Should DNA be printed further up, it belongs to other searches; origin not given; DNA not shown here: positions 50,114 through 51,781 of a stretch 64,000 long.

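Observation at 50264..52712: Eukaryote-like repeat proteins: an 8-repeat ankyrin protein with a coiled-coil tail and an LRR-like protein with a perfect 66-nt tandem duplication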

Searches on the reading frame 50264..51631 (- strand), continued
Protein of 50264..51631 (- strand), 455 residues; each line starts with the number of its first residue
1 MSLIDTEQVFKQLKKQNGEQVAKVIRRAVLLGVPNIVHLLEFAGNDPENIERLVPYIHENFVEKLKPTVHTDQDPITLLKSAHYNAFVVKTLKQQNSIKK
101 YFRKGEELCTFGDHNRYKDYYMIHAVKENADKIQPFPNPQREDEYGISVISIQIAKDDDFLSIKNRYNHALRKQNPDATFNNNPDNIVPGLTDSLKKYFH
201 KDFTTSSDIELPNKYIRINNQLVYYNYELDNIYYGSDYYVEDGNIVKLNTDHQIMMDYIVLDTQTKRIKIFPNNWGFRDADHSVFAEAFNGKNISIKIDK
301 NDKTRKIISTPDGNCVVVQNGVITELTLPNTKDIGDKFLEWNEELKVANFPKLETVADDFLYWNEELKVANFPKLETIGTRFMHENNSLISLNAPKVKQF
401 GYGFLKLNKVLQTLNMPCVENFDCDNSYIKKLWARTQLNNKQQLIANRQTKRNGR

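Call 65: find_encoding_contigs(protein=P0011, flank=10000, max_places=2)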
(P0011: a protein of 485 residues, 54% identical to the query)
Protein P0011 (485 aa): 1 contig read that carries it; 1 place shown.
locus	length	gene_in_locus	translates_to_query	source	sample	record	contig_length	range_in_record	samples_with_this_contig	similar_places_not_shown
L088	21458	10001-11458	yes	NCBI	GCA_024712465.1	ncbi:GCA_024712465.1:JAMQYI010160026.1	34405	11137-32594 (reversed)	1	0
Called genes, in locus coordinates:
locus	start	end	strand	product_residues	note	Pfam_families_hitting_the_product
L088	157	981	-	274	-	-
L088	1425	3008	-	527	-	PF03797:Autotransporter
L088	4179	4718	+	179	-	PF07661:MORN_2 (faint)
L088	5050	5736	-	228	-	-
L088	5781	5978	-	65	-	-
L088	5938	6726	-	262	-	-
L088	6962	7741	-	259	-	-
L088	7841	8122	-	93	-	-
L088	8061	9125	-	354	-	-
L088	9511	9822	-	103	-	-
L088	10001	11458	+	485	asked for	-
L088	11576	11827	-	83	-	PF12674:Zn_ribbon_2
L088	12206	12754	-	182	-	PF13302:Acetyltransf_3 (weak), PF13420:Acetyltransf_4 (weak), PF00583:Acetyltransf_1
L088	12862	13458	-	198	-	PF00702:Hydrolase, PF13419:HAD_2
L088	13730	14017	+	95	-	PF04233:Phage_Mu_F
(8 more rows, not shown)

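Call 83: search_protein_families(library=padloc, proteins=[window:50264-51631:-], max_evalue=0.01)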
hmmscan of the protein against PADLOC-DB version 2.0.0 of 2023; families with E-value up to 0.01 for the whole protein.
window:50264-51631:- (455 aa): 0 families

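Call 84: search_protein_families(library=phrogs, proteins=[window:50264-51631:-], max_evalue=0.01)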
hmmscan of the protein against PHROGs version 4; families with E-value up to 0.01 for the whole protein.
window:50264-51631:- (455 aa): 0 families

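Call 100: search_protein_families(library=pfam, proteins=[L079:1065-3020:+, L079:3049-3984:+, L079:5253-6776:+, L079:6783-7910:+, L079:15171-15935:+, L041:482-2653:+, L041:4546-5463:+, L041:5580-6761:-, L041:10155-11984:-, L041:13446-14636:+], max_evalue=0.00001)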
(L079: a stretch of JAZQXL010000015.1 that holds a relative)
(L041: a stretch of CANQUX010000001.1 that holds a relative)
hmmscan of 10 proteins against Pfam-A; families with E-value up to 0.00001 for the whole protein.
L079:1065-3020:+ (651 aa): 5 families
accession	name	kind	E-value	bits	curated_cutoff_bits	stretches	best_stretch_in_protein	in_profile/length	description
PF00005.33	ABC_tran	-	5e-50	170.1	25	2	359-490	1-137/137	ABC transporter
PF12848.13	ABC_tran_Xtn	-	6.1e-23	81.2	25.9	1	250-333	3-85/85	ABC transporter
PF02463.25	SMC_N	-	2.5e-13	50.4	40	1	66-253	27-215/220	RecF/RecN/SMC N terminal domain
PF13304.12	AAA_21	-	3.3e-10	41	27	0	182-240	239-303/304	AAA domain, putative AbiEii toxin, Type IV TA system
PF13555.12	AAA_29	-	3.1e-06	27.3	27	0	363-396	16-49/61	P-loop containing region of AAA domain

L079:3049-3984:+ (311 aa): 2 families
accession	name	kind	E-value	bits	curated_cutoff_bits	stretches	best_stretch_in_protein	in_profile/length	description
PF00561.26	Abhydrolase_1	-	9.3e-22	78.3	25.8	1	39-291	2-239/245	alpha/beta hydrolase fold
PF12146.15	Hydrolase_4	-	2.4e-11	43.8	27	1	40-281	7-223/239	Serine aminopeptidase, S33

L079:5253-6776:+ (507 aa): 3 families
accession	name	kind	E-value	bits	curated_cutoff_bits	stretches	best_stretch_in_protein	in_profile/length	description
PF00587.30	tRNA-synt_2b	-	1.6e-16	61.4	29.3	1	111-279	6-175/179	tRNA synthetase class II core domain (G, H, P, S and T)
PF03129.25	HGTP_anticodon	-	4.6e-13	49.6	21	1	299-401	1-91/94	Anticodon binding domain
PF09180.16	ProRS-C_1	-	1.3e-11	44.9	31.5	1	452-507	12-71/71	Prolyl-tRNA synthetase, C-terminal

L079:6783-7910:+ (375 aa): 2 families
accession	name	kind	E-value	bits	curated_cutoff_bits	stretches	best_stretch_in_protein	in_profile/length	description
PF01501.26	Glyco_transf_8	-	1.9e-42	146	24.3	1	105-330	1-252/253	Glycosyl transferase family 8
PF18404.7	Glyco_transf_24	-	9.2e-08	32.2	25.7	1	114-303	12-217/268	Glucosyltransferase 24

L079:15171-15935:+ (254 aa): 5 families
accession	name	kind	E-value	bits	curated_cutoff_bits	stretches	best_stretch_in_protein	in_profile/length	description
PF12796.13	Ank_2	-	6.8e-25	87.9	27.3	2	85-151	26-90/90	Ankyrin repeats (3 copies)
PF00023.36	Ank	-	2.3e-23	81.4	21.1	0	22-46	2-26/33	Ankyrin repeat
PF13637.12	Ank_4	-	1.1e-20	73.7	22.7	1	26-74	1-49/50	Ankyrin repeats (many copies)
PF13857.12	Ank_5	-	1.9e-20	73.2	27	1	14-59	8-53/56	Ankyrin repeats (many copies)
PF13606.12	Ank_3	-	2.1e-19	67.7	22.3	0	22-46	2-26/30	Ankyrin repeat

L041:482-2653:+ (723 aa): 1 family
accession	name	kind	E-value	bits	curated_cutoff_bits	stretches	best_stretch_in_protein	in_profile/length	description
PF13306.12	LRR_5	-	3.2e-27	95.4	27.7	3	115-235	1-123/127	BspA type Leucine rich repeat region (6 copies)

L041:4546-5463:+ (305 aa): 1 family
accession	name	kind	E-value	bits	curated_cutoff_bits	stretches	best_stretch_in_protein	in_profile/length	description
PF13306.12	LRR_5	-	1.2e-14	54.8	27.7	1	107-228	3-126/127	BspA type Leucine rich repeat region (6 copies)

L041:5580-6761:- (393 aa): 1 family
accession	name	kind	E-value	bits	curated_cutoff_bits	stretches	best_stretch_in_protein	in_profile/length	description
PF07690.21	MFS_1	-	4.5e-10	39.4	33.4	1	146-347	133-346/347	Major Facilitator Superfamily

L041:10155-11984:- (609 aa): 3 families
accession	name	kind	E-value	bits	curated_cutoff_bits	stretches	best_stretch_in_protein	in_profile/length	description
PF00152.25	tRNA-synt_2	-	2e-109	365.8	25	1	143-583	1-308/308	tRNA synthetases class II (D, K and N)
PF02938.19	GAD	-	4.6e-16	59.3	23.4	1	337-427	1-91/95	GAD domain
PF01336.31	tRNA_anti-codon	-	5.9e-16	58.6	27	1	42-125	1-75/75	OB-fold nucleic acid binding domain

L041:13446-14636:+ (396 aa): 1 family
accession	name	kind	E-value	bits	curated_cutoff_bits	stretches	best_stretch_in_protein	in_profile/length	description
PF02646.22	RmuC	-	2.2e-72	244.1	26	1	88-368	2-285/291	RmuC family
